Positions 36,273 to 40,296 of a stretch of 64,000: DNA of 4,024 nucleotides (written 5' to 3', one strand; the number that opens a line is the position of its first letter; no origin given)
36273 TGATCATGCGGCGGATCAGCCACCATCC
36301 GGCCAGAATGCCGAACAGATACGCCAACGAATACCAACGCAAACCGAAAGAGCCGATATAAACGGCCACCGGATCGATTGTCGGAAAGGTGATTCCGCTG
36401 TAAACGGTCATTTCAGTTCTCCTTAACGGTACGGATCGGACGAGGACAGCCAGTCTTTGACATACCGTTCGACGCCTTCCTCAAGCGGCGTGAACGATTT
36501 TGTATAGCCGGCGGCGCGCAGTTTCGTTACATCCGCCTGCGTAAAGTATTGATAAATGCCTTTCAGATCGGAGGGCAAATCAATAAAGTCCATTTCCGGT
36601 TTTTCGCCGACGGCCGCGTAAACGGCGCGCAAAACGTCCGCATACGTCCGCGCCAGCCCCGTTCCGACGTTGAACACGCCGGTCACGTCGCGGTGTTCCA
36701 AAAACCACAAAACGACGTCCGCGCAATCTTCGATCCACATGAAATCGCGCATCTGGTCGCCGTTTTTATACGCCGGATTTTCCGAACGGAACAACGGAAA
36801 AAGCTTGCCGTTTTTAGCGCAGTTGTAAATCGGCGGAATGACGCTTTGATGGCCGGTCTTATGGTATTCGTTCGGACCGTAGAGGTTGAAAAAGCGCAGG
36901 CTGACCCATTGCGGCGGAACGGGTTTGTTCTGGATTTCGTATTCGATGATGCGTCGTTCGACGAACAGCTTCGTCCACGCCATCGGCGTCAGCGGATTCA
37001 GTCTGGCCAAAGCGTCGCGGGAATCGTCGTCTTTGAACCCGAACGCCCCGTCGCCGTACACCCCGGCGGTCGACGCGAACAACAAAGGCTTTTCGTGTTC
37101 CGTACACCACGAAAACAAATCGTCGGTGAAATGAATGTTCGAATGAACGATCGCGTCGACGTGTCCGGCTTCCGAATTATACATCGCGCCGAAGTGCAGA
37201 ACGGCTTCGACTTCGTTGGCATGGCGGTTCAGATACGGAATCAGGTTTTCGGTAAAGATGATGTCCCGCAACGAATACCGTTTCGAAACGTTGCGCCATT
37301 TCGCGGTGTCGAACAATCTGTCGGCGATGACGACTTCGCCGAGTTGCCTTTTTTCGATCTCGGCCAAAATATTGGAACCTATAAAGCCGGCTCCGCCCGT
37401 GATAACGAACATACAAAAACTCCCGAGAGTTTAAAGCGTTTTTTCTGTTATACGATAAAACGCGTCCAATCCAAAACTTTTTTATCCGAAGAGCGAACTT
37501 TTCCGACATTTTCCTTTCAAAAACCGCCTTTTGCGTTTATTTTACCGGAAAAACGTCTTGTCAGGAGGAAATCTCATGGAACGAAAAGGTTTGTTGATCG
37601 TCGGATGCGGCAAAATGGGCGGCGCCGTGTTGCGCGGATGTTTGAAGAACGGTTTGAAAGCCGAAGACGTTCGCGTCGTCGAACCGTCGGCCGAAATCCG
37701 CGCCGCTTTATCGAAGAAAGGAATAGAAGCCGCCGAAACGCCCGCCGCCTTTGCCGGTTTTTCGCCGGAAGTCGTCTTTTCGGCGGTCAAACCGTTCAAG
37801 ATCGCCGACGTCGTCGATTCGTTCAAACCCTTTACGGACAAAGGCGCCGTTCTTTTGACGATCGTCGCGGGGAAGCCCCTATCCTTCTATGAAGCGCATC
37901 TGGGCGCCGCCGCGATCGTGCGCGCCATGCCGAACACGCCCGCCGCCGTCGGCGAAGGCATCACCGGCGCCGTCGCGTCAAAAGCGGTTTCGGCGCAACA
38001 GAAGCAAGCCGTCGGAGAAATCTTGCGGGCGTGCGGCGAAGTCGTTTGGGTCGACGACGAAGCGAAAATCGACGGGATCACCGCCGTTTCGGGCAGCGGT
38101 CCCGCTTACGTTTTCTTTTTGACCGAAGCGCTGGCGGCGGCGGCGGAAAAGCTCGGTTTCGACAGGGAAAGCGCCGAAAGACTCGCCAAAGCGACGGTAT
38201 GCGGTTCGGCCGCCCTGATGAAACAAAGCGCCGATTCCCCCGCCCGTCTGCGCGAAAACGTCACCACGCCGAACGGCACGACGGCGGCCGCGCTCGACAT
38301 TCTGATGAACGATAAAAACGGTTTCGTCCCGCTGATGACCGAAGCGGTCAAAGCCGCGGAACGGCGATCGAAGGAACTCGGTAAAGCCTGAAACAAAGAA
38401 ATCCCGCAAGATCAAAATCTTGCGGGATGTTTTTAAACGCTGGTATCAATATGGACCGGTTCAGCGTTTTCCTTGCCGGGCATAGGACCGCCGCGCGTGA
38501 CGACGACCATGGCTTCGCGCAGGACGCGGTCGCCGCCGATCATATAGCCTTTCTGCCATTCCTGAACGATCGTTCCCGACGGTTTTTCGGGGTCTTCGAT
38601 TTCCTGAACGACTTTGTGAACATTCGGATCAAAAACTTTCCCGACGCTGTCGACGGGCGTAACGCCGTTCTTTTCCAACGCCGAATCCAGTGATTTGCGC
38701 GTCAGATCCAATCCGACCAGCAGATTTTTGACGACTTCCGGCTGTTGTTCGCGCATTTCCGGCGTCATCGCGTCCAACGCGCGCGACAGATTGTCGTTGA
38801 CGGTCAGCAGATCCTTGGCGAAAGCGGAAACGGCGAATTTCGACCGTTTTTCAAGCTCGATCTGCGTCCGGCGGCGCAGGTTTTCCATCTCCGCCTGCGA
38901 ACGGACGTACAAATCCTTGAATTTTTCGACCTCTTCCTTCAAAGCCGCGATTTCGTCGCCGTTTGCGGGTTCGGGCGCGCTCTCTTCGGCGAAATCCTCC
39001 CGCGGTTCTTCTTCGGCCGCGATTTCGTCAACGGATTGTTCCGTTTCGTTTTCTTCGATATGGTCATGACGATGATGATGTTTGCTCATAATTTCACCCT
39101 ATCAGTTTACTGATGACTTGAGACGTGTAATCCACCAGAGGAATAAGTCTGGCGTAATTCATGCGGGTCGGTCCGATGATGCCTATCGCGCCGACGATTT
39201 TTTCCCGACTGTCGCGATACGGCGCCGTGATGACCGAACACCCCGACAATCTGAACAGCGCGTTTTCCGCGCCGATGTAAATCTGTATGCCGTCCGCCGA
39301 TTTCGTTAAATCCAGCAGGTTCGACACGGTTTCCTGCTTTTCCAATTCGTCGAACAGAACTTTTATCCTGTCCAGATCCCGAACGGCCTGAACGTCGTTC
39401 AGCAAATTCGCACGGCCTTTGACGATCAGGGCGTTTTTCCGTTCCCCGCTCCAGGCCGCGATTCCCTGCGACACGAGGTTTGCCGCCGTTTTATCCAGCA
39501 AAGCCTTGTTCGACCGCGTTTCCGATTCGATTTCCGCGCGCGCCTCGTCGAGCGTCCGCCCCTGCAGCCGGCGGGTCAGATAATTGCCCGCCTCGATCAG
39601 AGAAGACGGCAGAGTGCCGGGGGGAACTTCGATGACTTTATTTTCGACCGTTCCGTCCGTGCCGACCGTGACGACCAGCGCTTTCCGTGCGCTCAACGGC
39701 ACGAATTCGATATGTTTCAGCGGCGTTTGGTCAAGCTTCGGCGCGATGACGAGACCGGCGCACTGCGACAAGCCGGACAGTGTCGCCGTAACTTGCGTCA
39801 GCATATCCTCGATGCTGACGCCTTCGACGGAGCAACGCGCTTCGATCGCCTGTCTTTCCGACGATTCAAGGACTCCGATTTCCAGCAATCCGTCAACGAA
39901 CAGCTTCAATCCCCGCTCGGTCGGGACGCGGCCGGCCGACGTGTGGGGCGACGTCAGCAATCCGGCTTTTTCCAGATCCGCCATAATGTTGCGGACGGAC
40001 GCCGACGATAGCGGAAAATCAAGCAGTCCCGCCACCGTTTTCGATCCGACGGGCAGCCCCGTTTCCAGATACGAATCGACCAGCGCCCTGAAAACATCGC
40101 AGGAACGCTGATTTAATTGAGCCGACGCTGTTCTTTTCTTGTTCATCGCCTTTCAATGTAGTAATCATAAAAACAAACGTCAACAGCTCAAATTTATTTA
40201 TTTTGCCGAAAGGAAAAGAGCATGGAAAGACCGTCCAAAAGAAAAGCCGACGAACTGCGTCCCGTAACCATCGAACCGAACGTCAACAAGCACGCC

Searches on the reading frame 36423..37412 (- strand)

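Call 41: search_protein_families(library=pfam, proteins=[window:36423-37412:-], max_evalue=0.0001)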
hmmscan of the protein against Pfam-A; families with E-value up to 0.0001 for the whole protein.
window:36423-37412:- (329 aa): 4 families
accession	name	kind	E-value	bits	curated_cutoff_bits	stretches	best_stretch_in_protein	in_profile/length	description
PF01370.27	Epimerase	-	5.3e-35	121.4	20.9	1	3-250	2-240/240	NAD dependent epimerase/dehydratase family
PF16363.11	GDP_Man_Dehyd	-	3.8e-14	53.3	27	1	4-273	2-271/332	GDP-mannose 4,6 dehydratase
PF01073.25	3Beta_HSD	-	2.6e-08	33.7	22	1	3-123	1-124/280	3-beta hydroxysteroid dehydrogenase/isomerase family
PF07993.18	NAD_binding_4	-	3.9e-06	26.6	20.1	0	62-123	83-145/258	Male sterility protein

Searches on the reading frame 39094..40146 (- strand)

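Call 41: search_protein_families(library=pfam, proteins=[window:39094-40146:-], max_evalue=0.0001)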
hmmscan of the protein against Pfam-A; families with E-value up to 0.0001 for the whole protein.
window:39094-40146:- (350 aa): 1 family
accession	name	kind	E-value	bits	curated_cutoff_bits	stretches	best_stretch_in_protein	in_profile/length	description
PF01628.27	HrcA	-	7.5e-60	203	22.2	1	113-335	1-215/215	HrcA protein C terminal domain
